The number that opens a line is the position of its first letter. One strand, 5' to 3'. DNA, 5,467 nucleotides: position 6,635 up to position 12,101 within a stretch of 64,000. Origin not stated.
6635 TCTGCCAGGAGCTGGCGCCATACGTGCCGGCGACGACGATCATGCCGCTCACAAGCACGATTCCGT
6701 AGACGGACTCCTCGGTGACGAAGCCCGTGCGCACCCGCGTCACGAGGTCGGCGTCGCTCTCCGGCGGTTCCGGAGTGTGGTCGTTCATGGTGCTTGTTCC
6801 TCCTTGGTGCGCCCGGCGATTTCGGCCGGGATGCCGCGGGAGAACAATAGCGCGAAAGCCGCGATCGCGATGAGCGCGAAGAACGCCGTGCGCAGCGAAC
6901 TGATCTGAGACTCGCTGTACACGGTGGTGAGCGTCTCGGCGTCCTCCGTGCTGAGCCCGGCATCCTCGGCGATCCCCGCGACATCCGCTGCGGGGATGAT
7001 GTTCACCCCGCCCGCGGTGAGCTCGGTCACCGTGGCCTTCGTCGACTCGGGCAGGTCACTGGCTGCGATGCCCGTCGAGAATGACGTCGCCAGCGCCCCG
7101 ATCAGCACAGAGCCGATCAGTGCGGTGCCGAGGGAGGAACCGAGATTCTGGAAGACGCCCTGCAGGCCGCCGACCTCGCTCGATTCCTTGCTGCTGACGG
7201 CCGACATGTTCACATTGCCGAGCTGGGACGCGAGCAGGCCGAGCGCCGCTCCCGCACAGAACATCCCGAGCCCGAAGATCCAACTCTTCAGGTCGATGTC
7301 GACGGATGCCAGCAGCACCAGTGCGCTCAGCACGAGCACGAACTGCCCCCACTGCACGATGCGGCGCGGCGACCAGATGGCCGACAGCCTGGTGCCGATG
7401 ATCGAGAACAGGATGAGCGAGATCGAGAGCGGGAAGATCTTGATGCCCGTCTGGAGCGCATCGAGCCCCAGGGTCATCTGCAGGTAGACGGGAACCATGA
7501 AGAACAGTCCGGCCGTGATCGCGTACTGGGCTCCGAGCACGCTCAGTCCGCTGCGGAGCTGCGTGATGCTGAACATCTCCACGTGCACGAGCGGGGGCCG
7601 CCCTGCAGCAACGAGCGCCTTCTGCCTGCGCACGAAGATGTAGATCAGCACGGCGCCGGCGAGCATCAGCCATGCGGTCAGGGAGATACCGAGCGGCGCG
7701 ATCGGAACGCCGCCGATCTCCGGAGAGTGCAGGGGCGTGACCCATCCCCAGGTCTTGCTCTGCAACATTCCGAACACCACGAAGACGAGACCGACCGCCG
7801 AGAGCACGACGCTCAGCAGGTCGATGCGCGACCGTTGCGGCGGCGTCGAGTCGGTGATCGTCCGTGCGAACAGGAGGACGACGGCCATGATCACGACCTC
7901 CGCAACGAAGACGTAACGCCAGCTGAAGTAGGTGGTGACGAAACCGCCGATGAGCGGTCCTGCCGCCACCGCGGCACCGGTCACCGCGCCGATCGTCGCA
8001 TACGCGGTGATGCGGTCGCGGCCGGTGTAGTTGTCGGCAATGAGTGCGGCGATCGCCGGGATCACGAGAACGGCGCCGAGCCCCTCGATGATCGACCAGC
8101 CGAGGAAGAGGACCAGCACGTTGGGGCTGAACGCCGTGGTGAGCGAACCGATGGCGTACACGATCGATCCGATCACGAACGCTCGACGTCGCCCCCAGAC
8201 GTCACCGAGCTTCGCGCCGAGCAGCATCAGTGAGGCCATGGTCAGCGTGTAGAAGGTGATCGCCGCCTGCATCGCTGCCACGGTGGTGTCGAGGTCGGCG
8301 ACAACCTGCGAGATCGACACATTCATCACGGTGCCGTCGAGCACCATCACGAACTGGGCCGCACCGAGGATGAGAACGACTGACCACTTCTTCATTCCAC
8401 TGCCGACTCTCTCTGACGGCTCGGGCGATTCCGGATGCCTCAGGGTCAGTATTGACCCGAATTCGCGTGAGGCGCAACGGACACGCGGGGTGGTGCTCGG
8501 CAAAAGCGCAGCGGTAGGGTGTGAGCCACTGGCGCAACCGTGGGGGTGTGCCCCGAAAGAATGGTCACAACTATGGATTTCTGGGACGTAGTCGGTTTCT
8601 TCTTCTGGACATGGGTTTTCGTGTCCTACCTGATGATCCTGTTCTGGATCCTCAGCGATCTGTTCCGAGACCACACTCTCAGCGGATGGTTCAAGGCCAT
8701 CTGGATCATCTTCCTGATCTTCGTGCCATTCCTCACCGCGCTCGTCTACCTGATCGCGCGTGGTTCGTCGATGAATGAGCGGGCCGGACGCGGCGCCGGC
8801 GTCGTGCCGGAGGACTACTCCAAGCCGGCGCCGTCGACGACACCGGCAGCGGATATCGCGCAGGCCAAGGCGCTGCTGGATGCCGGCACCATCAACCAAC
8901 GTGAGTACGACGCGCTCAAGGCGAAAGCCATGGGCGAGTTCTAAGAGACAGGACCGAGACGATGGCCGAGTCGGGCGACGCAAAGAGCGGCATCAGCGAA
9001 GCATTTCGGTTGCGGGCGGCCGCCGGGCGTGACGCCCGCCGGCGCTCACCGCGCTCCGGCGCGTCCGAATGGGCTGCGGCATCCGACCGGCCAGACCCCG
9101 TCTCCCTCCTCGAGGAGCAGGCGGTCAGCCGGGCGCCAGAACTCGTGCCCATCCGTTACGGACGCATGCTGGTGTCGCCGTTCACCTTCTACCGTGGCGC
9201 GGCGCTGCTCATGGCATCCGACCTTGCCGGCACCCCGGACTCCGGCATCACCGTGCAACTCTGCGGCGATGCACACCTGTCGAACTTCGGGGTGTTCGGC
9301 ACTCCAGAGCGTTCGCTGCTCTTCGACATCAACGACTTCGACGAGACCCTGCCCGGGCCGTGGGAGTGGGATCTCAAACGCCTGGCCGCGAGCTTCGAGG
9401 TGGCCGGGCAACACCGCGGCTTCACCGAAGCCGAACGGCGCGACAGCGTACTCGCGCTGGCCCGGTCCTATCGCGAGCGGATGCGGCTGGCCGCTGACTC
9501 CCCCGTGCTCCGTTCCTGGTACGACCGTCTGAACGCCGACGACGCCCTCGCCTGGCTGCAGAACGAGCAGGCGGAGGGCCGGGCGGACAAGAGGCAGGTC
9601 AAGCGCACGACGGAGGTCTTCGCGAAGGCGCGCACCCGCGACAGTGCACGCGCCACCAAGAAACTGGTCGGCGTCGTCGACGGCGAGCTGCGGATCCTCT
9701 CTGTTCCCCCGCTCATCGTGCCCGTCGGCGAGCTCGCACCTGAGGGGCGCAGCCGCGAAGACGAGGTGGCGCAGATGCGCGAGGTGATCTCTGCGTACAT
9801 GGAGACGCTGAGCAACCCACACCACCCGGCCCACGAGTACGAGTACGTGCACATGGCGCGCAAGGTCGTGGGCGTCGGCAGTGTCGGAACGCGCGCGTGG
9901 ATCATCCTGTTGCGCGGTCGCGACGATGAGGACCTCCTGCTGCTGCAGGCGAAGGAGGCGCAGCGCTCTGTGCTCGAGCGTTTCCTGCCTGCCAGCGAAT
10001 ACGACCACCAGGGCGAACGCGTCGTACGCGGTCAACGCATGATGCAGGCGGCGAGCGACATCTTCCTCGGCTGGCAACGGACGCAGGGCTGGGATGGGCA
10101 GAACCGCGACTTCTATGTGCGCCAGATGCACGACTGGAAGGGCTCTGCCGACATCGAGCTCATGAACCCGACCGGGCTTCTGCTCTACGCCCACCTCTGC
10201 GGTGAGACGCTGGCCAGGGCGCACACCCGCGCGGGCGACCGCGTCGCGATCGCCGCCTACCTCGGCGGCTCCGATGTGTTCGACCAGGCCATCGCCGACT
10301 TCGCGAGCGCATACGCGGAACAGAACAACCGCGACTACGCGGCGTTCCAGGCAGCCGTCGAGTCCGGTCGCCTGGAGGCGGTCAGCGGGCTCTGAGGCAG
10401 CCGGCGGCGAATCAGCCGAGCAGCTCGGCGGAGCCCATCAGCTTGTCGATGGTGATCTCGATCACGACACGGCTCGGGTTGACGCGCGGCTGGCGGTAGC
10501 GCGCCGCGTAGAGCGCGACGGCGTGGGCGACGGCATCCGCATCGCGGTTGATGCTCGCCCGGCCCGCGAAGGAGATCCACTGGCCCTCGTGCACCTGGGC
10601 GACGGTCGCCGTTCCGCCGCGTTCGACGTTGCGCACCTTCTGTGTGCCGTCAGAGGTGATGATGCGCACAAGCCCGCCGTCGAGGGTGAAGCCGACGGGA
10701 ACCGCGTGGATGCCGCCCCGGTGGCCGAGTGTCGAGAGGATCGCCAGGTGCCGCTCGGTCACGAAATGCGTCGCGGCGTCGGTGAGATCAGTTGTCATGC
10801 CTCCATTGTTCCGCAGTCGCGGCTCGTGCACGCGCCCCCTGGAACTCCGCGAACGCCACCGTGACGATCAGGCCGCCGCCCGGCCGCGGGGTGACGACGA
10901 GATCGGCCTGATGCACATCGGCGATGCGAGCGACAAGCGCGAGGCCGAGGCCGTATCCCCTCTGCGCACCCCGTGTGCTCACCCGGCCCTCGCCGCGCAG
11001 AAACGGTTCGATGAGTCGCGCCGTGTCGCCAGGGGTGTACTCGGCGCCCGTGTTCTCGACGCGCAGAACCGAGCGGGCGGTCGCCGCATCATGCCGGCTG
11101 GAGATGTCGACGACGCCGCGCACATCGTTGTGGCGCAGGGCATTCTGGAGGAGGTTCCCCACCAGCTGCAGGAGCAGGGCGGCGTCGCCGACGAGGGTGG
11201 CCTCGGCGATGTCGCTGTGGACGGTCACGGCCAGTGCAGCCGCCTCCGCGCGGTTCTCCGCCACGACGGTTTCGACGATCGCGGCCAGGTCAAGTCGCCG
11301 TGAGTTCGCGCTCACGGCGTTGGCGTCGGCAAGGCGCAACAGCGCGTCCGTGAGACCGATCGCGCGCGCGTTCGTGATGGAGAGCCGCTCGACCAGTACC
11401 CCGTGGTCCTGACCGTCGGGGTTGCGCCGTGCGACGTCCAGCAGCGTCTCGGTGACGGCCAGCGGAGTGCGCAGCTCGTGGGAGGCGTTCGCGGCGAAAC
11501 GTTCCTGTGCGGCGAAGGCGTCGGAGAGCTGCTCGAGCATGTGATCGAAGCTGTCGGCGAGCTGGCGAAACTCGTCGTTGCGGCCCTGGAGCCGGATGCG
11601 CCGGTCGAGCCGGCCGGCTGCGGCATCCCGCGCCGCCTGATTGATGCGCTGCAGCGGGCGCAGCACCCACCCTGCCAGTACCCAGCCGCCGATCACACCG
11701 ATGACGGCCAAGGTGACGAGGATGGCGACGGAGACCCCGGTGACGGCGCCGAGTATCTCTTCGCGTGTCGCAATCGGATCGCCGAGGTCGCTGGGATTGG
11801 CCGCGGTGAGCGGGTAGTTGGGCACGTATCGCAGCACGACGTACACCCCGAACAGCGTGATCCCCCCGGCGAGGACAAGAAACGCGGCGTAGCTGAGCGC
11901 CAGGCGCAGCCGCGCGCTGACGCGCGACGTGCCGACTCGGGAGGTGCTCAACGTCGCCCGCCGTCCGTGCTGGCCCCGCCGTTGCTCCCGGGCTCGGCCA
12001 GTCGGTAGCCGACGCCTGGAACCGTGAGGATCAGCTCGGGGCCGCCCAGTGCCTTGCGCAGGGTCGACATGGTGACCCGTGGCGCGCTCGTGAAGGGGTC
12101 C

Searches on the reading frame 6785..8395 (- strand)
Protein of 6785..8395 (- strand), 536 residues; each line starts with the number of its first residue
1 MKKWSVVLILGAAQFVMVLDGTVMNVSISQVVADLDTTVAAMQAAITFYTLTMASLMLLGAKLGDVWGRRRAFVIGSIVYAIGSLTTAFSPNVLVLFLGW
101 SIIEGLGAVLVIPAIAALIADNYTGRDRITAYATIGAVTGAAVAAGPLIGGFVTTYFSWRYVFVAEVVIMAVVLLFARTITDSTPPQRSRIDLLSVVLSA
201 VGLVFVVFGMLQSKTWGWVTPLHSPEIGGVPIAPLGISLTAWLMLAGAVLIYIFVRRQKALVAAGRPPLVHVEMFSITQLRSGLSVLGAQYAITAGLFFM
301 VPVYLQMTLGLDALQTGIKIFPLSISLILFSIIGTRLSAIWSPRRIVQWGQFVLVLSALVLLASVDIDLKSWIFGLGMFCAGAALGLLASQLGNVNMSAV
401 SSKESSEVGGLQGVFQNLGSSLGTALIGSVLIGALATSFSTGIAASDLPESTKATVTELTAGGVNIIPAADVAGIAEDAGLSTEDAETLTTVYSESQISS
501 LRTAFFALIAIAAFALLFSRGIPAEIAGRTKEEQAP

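Call 74: search_protein_families(library=pfam, proteins=[window:6785-8395:-], max_evalue=0.00001)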
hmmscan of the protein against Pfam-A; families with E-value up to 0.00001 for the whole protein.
window:6785-8395:- (536 aa): 1 family
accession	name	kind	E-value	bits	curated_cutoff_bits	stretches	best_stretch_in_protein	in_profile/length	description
PF07690.21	MFS_1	-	1e-39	136.9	33.4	1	12-424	3-347/347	Major Facilitator Superfamily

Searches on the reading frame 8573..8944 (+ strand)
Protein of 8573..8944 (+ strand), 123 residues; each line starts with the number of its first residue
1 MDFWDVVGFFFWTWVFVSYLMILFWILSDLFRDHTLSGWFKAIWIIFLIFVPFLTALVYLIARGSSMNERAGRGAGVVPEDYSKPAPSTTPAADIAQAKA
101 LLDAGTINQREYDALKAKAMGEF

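Call 74: search_protein_families(library=pfam, proteins=[window:8573-8944:+], max_evalue=0.00001)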
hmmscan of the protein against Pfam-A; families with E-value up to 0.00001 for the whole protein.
window:8573-8944:+ (123 aa): 1 family
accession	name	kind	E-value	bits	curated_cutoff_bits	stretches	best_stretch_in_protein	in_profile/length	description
PF13396.11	PLDc_N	-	8.1e-06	26.2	23.3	1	23-63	3-41/42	Phospholipase_D-nuclease N-terminal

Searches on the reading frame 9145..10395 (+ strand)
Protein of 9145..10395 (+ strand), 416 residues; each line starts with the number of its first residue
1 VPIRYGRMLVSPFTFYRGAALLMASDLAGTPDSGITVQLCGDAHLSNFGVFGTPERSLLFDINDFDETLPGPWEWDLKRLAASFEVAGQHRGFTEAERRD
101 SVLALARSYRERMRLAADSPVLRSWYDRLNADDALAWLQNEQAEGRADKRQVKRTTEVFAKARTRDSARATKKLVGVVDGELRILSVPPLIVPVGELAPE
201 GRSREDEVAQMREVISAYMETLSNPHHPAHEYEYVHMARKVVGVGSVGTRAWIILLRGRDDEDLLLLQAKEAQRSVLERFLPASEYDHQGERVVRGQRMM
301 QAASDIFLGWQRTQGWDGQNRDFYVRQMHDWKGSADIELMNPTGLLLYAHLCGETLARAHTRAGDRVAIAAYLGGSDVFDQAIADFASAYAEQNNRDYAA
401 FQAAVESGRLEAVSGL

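Call 74: search_protein_families(library=pfam, proteins=[window:9145-10395:+], max_evalue=0.00001)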
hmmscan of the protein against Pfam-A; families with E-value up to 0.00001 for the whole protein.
window:9145-10395:+ (416 aa): 1 family
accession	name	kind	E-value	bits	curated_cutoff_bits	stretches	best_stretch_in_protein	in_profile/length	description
PF10009.15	DUF2252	-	3.9e-135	451.3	22.3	1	2-403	7-391/392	Uncharacterized protein conserved in bacteria (DUF2252)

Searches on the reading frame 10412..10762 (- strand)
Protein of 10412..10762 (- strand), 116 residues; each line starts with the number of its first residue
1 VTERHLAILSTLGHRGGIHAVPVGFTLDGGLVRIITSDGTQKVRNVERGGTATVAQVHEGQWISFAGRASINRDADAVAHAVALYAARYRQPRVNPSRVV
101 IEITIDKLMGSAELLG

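Call 74: search_protein_families(library=pfam, proteins=[window:10412-10762:-], max_evalue=0.00001)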
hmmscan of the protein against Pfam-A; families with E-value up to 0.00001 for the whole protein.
window:10412-10762:- (116 aa): 1 family
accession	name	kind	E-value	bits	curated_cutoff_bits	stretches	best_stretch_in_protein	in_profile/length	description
PF01243.27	PNPOx_N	-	5.5e-16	59.5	28.1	1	3-107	11-115/120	Pyridoxamine 5'-phosphate oxidase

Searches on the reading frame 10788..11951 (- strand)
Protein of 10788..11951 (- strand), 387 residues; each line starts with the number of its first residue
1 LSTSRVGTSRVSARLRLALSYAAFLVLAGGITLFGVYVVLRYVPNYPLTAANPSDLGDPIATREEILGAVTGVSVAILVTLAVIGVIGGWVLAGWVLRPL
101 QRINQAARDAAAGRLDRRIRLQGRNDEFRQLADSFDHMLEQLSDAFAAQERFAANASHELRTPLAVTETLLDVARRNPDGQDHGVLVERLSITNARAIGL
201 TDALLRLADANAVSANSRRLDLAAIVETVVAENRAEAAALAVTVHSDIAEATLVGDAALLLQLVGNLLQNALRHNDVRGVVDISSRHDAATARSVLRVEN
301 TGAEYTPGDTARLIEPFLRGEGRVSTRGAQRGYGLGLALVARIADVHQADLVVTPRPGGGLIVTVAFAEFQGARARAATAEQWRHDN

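Call 74: search_protein_families(library=pfam, proteins=[window:10788-11951:-], max_evalue=0.00001)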
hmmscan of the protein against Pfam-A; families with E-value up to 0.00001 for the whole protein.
window:10788-11951:- (387 aa): 3 families
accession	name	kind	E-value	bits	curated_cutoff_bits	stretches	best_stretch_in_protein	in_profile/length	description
PF02518.31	HATPase_c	-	2.6e-16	60.5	26.4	1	255-367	1-107/111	Histidine kinase-, DNA gyrase B-, and HSP90-like ATPase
PF00672.30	HAMP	-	8.1e-15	55.3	25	1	91-143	1-52/53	HAMP domain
PF00512.31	HisKA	-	2.5e-08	34.3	26.9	1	148-210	1-63/66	His Kinase A (phospho-acceptor) domain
